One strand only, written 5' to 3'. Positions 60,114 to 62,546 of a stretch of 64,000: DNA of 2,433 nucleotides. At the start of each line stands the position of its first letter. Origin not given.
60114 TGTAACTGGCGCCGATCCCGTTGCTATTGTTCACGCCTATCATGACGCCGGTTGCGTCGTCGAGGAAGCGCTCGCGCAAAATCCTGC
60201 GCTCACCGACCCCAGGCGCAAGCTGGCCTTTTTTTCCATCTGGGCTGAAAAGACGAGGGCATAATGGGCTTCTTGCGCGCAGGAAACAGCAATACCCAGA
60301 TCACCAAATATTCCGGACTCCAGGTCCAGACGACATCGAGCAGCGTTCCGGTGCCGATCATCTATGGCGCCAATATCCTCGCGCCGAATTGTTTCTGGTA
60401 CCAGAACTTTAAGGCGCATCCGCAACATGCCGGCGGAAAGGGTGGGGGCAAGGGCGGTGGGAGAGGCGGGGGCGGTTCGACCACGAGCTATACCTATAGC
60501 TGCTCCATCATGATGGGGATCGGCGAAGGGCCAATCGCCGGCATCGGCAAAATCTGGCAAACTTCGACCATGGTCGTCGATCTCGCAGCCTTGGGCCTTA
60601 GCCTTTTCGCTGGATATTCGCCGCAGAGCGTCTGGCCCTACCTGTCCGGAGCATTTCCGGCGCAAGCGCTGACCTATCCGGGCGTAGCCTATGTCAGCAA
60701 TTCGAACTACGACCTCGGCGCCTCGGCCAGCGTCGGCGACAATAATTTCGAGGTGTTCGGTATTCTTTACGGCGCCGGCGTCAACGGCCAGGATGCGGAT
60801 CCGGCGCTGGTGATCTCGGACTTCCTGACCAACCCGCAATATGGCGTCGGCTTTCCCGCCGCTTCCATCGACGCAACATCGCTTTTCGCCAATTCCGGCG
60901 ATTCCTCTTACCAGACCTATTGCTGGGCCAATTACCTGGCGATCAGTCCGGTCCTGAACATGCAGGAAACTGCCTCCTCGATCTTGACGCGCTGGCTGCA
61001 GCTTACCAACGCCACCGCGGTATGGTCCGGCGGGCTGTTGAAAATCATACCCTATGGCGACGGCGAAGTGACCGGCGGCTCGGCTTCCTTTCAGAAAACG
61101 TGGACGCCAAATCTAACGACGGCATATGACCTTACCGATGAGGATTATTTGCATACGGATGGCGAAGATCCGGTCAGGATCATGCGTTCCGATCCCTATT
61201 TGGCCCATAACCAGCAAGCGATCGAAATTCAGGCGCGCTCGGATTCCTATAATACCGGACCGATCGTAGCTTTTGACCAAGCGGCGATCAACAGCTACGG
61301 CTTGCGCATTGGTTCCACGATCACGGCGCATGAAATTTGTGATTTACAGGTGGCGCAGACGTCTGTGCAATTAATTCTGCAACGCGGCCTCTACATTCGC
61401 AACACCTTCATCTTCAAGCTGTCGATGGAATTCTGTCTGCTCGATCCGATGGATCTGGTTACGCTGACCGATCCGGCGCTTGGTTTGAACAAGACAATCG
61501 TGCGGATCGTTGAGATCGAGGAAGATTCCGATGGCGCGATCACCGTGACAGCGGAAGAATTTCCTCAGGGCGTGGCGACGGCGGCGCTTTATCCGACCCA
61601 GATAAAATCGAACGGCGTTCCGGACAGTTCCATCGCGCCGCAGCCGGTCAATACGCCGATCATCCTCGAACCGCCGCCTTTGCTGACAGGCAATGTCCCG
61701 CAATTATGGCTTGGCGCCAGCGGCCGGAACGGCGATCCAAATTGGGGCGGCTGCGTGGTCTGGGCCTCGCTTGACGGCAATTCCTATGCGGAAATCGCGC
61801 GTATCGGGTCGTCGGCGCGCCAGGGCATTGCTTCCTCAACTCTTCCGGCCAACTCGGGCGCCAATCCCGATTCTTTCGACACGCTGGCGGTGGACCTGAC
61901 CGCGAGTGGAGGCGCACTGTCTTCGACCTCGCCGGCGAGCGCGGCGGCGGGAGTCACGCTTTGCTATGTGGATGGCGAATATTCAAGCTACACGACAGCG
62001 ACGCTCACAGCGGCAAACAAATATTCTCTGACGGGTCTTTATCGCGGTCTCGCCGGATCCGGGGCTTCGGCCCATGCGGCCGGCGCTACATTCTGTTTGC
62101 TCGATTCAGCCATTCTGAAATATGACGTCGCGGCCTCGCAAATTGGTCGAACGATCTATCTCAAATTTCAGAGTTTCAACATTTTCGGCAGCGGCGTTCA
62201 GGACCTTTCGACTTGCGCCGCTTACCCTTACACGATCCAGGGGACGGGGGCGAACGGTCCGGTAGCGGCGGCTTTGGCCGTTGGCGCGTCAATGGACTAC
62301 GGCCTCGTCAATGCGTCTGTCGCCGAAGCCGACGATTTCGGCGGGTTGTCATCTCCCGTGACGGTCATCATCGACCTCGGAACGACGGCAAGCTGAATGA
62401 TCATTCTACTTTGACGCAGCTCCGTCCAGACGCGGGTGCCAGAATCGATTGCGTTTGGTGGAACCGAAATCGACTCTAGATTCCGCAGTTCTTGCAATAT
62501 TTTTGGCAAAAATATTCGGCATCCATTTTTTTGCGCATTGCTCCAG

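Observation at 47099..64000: Repressor-gated phage head/tail cluster abutting meaB, with no integrase, replication, lysis, tail-tube or tape-measure genes in view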

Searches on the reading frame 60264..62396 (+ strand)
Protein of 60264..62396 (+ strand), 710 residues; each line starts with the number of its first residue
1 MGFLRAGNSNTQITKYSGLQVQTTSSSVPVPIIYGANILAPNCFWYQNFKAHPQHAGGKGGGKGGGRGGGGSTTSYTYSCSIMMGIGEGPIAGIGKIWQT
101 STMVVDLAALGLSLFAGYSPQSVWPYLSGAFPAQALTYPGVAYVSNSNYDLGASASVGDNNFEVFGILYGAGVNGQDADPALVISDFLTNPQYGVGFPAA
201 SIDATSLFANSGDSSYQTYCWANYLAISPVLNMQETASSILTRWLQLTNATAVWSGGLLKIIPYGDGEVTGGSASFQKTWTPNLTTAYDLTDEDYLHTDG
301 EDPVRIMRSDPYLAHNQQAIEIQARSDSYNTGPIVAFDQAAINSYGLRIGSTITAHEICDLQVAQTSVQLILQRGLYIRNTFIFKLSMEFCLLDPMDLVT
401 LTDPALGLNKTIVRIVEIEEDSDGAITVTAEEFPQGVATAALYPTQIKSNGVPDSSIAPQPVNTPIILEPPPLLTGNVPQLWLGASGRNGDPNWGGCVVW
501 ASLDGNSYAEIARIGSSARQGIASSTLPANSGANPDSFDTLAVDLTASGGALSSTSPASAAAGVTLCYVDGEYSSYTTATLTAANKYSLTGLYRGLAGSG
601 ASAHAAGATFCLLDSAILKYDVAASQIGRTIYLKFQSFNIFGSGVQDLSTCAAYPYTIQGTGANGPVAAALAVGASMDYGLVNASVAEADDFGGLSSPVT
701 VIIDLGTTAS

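Call 5: search_protein_families(library=pfam, proteins=[window:60264-62396:+], max_evalue=0.01)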
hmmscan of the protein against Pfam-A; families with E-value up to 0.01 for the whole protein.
window:60264-62396:+ (710 aa): 2 families
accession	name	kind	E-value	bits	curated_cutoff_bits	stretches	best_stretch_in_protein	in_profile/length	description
PF13550.12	Phage-tail_3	-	5.3e-30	104.9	23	1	234-420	3-164/164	Putative phage tail protein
PF23666.2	Rcc01698_C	-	2.1e-15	57.3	27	1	518-610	1-97/98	Rcc01698-like, C-terminal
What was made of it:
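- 60264..62396 (+): Tip/host-specificity protein, equivalent to the C-terminal part of the RcGTA megatron (g15). Phage-tail_3, E=5e-30; Rcc01698_C, E=2e-15 (call 5).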

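Call 8: find_encoding_contigs(protein=window:60264-62396:+, flank=10000, max_places=6)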
Protein window:60264-62396:+ (710 aa): 2 contigs read that carry it; 1 place shown.
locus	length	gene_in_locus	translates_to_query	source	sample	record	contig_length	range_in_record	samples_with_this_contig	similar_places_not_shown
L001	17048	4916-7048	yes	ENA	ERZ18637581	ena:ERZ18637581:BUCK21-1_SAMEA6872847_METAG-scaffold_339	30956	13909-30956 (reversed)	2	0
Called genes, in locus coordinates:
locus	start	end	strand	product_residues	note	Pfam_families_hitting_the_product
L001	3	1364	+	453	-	?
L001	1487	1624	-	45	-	-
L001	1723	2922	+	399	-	PF13547:GTA_TIM, PF09343:DUF2460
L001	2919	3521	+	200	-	PF09343:DUF2460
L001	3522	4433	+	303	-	PF09931:Phage_phiJL001_Gp84_N, PF09356:Phage_BR0599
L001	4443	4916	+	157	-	-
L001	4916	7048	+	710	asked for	PF13550:Phage-tail_3, PF23666:Rcc01698_C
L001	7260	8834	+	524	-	PF18454:Mtd_N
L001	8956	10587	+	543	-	-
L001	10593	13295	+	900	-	-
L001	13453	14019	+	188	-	-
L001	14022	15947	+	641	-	-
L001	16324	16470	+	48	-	-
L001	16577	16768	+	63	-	-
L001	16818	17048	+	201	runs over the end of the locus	PF01510:Amidase_2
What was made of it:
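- On Inducible temperate prophage (lambdoid-type siphovirus): Amidase_2 on L001, just right of the window (call 8).
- The window and L001 both come from metagenome assemblies, possibly built from the same reads (call 8).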

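Call 13: search_protein_families(library=pfam, proteins=[L001:7260-8834:+, L001:8956-10587:+, L001:10593-13295:+, L001:13453-14019:+, L001:14022-15947:+, L001:16324-16470:+, L001:16577-16768:+, L001:16818-17048:+], max_evalue=0.01)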
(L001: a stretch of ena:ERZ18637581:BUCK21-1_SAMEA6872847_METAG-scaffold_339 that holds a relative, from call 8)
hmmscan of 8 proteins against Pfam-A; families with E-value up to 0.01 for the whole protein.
L001:7260-8834:+ (524 aa): 1 family
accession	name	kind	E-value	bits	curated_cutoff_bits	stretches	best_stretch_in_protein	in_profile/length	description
PF18454.7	Mtd_N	-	8.9e-12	45.2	26.3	1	5-41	1-37/37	Major tropism determinant N-terminal domain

L001:8956-10587:+ (543 aa): 0 families

L001:10593-13295:+ (900 aa): 0 families

L001:13453-14019:+ (188 aa): 1 family
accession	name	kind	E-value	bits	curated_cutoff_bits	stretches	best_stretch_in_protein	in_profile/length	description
PF23148.1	Gp77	-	1.6e-05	25.8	27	1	12-91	2-76/84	Podophage GP4 fiber-tail adaptor protein gp77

L001:14022-15947:+ (641 aa): 0 families

L001:16324-16470:+ (48 aa): 0 families

L001:16577-16768:+ (63 aa): 0 families

L001:16818-17048:+ (77 aa): 0 families
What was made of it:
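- One downstream 188-aa protein has a weak match to a podophage fibre-tail adaptor (PF23148, E=1.6e-5, below cutoff; call 13).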

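Call 14: search_protein_families(library=phrogs, proteins=[L001:7260-8834:+, L001:8956-10587:+, L001:10593-13295:+, L001:13453-14019:+, L001:14022-15947:+, L001:16324-16470:+, L001:16577-16768:+, L001:16818-17048:+, window:60264-62396:+], max_evalue=0.001)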
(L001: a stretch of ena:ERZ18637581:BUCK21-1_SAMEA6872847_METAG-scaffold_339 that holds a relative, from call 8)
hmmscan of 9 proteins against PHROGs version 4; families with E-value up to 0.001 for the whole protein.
L001:7260-8834:+ (524 aa): 5 families
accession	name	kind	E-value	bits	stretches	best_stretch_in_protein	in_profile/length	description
phrog_4492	-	tail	3.9e-20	72.6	1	258-509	783-1075/1096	tail fiber protein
phrog_13925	-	unknown function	3.8e-15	56.4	1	55-284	169-392/640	-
phrog_9648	-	tail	3.8e-10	41.1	1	1-79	1-80/152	tail protein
phrog_15388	-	unknown function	6e-06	26.8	1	160-236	127-203/345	-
phrog_25093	-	unknown function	1.5e-05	25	1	167-378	129-350/564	-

L001:8956-10587:+ (543 aa): 0 families

L001:10593-13295:+ (900 aa): 0 families

L001:13453-14019:+ (188 aa): 0 families

L001:14022-15947:+ (641 aa): 0 families

L001:16324-16470:+ (48 aa): 0 families

L001:16577-16768:+ (63 aa): 0 families

L001:16818-17048:+ (77 aa): 0 families

window:60264-62396:+ (710 aa): 4 families
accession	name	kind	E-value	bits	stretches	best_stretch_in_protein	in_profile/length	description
phrog_1101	-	tail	4.9e-98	330.5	1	1-663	15-678/1405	tail protein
phrog_4271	-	tail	2.2e-40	139.3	2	362-637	898-1176/1309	tail protein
phrog_17995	-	unknown function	3.2e-17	63.5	1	539-665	23-147/332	-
phrog_31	-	tail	0.00061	18.6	0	327-431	667-767/1565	central tail fiber J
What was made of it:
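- Several large proteins have no family match (calls 13, 14).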

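Call 33: find_homologous_proteins(query=L001:14022-15947:+)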
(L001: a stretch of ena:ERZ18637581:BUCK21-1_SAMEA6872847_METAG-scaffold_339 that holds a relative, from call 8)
Query L001:14022-15947:+ (641 aa): 8 proteins with E <= 0.001 among 8000 candidates.
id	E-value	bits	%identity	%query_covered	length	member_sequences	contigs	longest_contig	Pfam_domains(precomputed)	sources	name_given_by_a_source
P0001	0.0e+0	1404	100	100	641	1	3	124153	-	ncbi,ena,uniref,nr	ncbi:hypothetical protein [uncultured Rhodoblastus sp.]|uniref:hypothetical protein n=1 Tax=uncultur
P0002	3.8e-289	979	72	100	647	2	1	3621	-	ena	-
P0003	4.2e-177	609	50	87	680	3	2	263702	-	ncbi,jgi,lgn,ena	jgi:hypothetical protein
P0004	2.6e-166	573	58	54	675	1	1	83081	-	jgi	jgi:hypothetical protein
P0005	6.3e-137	476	49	57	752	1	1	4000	-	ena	-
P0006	4.2e-134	467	51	56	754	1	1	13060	-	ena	-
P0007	8.5e-112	393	55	61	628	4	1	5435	-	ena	-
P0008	1.2e-109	386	47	75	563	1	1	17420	-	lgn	-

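Call 34: find_encoding_contigs(protein=P0001, flank=10000, max_places=6)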
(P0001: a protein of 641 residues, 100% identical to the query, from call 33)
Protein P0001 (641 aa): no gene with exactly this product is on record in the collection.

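Call 35: find_related_loci(query=L001:16818-17048:+, collection=viral_contigs, flank=10000)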
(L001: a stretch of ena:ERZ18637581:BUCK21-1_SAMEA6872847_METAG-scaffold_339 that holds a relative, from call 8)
Query L001:16818-17048:+ (77 aa) in viral_contigs; peptide patterns used: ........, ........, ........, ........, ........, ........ (x = any residue, [..] = any of these).
15 stretches matched a pattern; 5 encode a relative of the query (tblastn E <= 1e-3); 5 distinct loci.
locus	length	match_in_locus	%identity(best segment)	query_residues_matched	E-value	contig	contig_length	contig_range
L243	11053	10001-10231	64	1-77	1e-33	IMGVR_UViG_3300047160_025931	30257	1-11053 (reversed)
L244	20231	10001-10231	64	1-77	2e-30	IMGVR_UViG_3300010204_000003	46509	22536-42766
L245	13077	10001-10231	64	1-77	1e-30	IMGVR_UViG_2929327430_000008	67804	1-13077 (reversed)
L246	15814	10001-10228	60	1-77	4e-30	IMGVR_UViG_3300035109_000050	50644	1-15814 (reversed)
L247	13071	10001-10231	64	1-77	6e-26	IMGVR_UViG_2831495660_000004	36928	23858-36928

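Call 37: search_protein_families(library=pfam, proteins=[L244:9950-10549:+, L244:10886-11326:+, L244:11408-11896:+, L244:11877-12416:+, L244:12441-12761:+, L244:12852-13163:-, L244:14150-15430:-, L244:15488-15970:+, L244:15924-18518:-, L244:19530-20189:-], max_evalue=0.01)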
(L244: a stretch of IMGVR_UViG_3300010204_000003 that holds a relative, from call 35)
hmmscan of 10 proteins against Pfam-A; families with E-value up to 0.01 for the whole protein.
L244:9950-10549:+ (199 aa): 1 family
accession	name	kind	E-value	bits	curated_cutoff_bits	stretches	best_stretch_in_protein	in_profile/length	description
PF01510.30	Amidase_2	-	4.3e-11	43.7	26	1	46-181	4-130/131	N-acetylmuramoyl-L-alanine amidase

L244:10886-11326:+ (146 aa): 0 families

L244:11408-11896:+ (162 aa): 0 families

L244:11877-12416:+ (179 aa): 0 families

L244:12441-12761:+ (106 aa): 0 families

L244:12852-13163:- (103 aa): 0 families

L244:14150-15430:- (426 aa): 1 family
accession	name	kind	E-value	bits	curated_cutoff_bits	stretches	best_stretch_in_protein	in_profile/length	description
PF05954.17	Phage_GPD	-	1.6e-09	37.8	30.1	1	133-365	58-303/305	Phage tail baseplate hub (GPD)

L244:15488-15970:+ (160 aa): 0 families

L244:15924-18518:- (864 aa): 0 families

L244:19530-20189:- (219 aa): 2 families
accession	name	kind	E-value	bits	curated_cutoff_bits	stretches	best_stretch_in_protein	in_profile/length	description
PF17482.7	Phage_sheath_1C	-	5.8e-10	39.6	26.9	1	99-193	2-97/104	Phage tail sheath C-terminal domain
PF04984.19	Phage_sheath_1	-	7.2e-07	29.6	31.4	1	14-85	98-159/168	Phage tail sheath protein subtilisin-like domain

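Call 42: find_homologous_proteins(query=L001:16818-17048:+)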
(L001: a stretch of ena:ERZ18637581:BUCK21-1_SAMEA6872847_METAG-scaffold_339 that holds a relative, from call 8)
Query L001:16818-17048:+ (77 aa): 2 proteins with E <= 0.001 among 2 candidates.
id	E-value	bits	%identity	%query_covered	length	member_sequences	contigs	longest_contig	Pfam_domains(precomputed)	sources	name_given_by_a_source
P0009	2.3e-24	103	68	100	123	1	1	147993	-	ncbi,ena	-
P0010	9.0e-20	88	68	78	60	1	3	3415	-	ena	-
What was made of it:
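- The sequence stops inside the amidase gene, 8.4 kb beyond the window (calls 34, 42). The right end of this contig was not seen (calls 34, 42).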

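Call 43: find_encoding_contigs(protein=P0009, flank=10000, max_places=3)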
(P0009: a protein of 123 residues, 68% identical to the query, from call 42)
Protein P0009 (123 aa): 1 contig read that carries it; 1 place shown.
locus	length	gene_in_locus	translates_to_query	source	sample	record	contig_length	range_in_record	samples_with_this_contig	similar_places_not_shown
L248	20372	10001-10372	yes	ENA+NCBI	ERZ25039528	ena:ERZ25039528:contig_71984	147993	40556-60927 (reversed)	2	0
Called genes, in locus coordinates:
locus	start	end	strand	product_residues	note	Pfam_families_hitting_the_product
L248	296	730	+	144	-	PF09356:Phage_BR0599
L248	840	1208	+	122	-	-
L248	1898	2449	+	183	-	PF13550:Phage-tail_3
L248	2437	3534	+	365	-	PF23666:Rcc01698_C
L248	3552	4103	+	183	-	PF18454:Mtd_N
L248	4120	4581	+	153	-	-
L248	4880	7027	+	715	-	-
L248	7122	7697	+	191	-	-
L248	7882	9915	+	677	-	-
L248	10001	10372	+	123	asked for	-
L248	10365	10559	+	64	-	-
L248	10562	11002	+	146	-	PF18013:Phage_lysozyme2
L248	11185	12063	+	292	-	-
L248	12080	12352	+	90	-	-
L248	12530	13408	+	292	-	-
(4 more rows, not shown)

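Call 65: search_protein_families(library=ncbifam, proteins=[window:60264-62396:+], max_evalue=0.001)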
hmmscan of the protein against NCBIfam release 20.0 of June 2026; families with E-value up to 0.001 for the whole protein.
window:60264-62396:+ (710 aa): 1 family
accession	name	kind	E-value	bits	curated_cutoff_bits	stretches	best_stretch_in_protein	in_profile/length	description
NF048004.1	GTA_megatron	equivalog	1.1e-40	139.3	800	2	288-636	830-1170/1299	baseplate multidomain protein megatron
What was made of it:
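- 60264..62396 (+): NF048004 GTA_megatron positions 830-1170, below the equivalog cutoff (call 65).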

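Call 100: find_encoding_contigs(protein=P0003, flank=10000, max_places=1)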
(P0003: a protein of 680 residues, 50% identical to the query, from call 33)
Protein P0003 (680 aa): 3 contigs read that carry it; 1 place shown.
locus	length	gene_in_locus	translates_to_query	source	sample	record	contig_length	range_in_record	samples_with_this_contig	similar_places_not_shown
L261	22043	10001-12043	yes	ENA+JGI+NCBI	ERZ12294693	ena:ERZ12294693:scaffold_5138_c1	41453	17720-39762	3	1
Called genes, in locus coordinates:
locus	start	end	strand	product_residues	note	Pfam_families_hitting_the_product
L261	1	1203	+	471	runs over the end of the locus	PF25994:HH_AprE, PF26002:Beta-barrel_AprE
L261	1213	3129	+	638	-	-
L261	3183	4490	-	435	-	PF13439:Glyco_transf_4, PF13579:Glyco_trans_4_4, PF20706:GT4-conflict, PF00534:Glycos_transf_1, PF13692:Glyco_trans_1_4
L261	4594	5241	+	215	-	-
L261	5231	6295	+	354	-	-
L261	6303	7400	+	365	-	PF20706:GT4-conflict (weak), PF00534:Glycos_transf_1, PF13692:Glyco_trans_1_4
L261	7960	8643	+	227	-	PF01510:Amidase_2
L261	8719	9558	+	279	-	PF18454:Mtd_N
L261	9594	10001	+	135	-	-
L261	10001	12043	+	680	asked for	-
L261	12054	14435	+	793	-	-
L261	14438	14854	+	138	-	-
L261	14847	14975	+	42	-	-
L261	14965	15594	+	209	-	-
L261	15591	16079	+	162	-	-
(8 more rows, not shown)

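Call 101: find_encoding_contigs(protein=P0004, flank=10000, max_places=1)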
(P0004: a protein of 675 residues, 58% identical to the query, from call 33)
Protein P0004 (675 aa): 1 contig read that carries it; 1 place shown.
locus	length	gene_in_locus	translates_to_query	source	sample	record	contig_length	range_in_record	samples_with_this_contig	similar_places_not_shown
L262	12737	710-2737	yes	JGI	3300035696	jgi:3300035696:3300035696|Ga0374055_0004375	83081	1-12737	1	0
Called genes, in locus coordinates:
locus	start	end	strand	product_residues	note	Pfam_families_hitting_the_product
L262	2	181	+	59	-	?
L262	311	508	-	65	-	-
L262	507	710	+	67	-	-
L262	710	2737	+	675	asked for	-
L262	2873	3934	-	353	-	-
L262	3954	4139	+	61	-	-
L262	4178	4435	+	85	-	-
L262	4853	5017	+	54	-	-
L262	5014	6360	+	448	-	PF00512:HisKA, PF13581:HATPase_c_2 (weak), PF02518:HATPase_c, PF00072:Response_reg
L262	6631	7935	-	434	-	PF02771:Acyl-CoA_dh_N, PF02770:Acyl-CoA_dh_M, PF00441:Acyl-CoA_dh_1, PF08028:Acyl-CoA_dh_2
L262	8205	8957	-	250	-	PF02737:3HCDH_N, PF00725:3HCDH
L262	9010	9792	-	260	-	PF00106:adh_short, PF08659:KR, PF13561:adh_short_C2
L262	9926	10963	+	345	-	PF08240:ADH_N, PF16912:Glu_dehyd_C (weak), PF00107:ADH_zinc_N, PF13602:ADH_zinc_N_2 (weak)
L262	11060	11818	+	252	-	PF00392:GntR, PF07729:FCD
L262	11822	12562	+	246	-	PF00106:adh_short, PF08659:KR, PF13561:adh_short_C2, PF23441:SDR (weak)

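Call 102: predict_structure(alignment_id=A3)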
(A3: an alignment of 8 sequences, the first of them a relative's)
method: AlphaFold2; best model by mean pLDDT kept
length: 641 residues; sequences in the alignment: 8
mean_pLDDT: 60.1   pTM: 0.61
mean pLDDT of the five models: 60.1, 58.3, 57.7, 54.4, 42.2
residues with pLDDT >= 90: 4; 70-90: 223; 50-70: 222; < 50: 192
segments of 3 or more residues with pLDDT < 50: 1-71, 151-158, 195-203, 235-253, 324-347, 443-447, 456-502, 526-529
pLDDT, mean of each block of 10 residues (from residue 1): 42 39 27 24 31 30 39 68 86 82 75 89 78 86 74 36 74 78 83 47 67 77 79 54 40 60 79 69 71 73 60 70 47 36 47 66 60 55 69 62 63 64 61 65 49 48 33 38 29 32 53 58 52 63 63 64 62 78 73 67 76 70 83 72 45
secondary structure, 60 per line:
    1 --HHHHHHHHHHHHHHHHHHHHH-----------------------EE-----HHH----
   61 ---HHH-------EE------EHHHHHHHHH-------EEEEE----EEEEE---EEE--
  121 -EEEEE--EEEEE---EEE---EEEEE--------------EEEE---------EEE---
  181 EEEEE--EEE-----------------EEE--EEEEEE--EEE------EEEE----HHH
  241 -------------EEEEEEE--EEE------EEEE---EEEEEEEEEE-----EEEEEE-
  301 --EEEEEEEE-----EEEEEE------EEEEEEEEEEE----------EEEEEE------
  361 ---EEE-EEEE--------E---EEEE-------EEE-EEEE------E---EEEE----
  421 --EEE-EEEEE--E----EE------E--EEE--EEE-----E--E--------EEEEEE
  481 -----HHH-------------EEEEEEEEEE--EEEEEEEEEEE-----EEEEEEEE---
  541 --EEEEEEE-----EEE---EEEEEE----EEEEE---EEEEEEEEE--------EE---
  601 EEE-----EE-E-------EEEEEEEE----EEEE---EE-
elements in order: H3-23 H83-91 E99-103 E108-112 E116-118 E122-126 E129-133 E137-139 E143-147 E162-165 E175-177 E181-185 E188-190 E208-210 E213-218 E221-223 E230-233 E254-260 E263-265 E272-275 E279-288 E294-299 E303-310 E316-321 E328-338 E349-354 E364-366 E368-371 E384-387 E395-397 E399-402 E413-416 E423-425 E427-431 E450-452 E455-457 E475-480 E502-511 E514-524 E530-537 E543-549 E555-557 E561-566 E571-575 E579-587 E601-603 E620-627 E632-635
